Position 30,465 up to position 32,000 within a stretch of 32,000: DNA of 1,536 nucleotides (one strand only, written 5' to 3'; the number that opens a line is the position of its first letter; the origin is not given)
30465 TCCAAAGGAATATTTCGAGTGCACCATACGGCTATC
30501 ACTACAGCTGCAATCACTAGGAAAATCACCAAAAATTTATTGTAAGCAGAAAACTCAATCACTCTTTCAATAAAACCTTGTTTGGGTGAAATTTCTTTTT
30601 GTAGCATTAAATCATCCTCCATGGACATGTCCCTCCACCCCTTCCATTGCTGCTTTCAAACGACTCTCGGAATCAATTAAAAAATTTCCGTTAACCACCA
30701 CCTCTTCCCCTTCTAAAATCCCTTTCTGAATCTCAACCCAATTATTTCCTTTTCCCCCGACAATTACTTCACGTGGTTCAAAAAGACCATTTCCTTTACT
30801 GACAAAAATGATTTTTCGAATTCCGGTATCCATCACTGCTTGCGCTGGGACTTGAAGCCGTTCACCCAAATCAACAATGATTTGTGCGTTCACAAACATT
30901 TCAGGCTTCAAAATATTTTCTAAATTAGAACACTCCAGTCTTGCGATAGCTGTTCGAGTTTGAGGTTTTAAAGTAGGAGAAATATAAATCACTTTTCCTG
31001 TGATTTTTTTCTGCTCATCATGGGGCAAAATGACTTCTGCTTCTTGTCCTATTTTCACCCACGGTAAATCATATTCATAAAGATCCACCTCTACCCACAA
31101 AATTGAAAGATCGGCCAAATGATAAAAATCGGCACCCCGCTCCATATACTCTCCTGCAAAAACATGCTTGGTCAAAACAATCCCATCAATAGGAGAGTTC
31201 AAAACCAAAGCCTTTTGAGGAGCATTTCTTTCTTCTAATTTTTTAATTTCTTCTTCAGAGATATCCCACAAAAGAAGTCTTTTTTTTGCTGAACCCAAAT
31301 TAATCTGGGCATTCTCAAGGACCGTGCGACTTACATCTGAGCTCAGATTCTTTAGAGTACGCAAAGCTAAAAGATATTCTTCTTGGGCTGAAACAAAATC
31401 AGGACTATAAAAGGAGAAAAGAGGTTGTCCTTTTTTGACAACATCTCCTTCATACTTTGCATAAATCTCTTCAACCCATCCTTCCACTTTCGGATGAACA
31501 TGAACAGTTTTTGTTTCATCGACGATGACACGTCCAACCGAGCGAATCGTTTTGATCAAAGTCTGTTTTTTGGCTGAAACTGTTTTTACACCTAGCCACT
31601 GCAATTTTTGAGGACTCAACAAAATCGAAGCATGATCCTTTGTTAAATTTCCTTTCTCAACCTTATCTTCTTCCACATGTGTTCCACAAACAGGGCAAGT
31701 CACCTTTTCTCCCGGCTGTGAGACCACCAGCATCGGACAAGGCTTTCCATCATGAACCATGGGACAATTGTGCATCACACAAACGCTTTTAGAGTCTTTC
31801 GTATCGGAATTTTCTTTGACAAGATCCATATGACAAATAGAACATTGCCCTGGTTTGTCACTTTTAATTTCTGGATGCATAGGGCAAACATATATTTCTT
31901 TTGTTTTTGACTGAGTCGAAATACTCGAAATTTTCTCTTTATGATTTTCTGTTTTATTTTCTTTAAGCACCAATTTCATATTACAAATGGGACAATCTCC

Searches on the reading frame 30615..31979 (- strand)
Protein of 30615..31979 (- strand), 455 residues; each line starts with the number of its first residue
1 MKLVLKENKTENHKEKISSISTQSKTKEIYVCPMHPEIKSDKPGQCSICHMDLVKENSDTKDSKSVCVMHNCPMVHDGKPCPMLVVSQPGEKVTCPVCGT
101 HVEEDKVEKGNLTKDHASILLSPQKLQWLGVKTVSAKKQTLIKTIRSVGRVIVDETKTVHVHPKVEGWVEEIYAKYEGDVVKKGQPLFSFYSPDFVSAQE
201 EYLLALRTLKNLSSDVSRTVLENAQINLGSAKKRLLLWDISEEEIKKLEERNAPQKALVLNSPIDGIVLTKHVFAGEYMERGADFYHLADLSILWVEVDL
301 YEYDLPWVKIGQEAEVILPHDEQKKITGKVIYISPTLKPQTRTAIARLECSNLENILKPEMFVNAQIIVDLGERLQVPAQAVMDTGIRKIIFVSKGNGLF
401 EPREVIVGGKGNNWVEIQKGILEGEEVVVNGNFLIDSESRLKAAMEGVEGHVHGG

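Call 58: search_protein_families(library=pfam, proteins=[window:30615-31979:-])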
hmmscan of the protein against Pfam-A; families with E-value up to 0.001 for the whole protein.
window:30615-31979:- (455 aa): 3 families
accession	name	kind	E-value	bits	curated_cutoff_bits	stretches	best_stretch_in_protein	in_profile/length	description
PF16576.10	HlyD_D23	-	3.8e-70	235.9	30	1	142-363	3-214/214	Barrel-sandwich domain of CusB or HlyD membrane-fusion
PF13437.12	HlyD_3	-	1.9e-18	67.6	22.2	1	259-353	1-96/106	HlyD family secretion protein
PF19335.5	HMBD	-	2.2e-12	47.1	23.6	1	30-55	2-27/28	Heavy metal binding domain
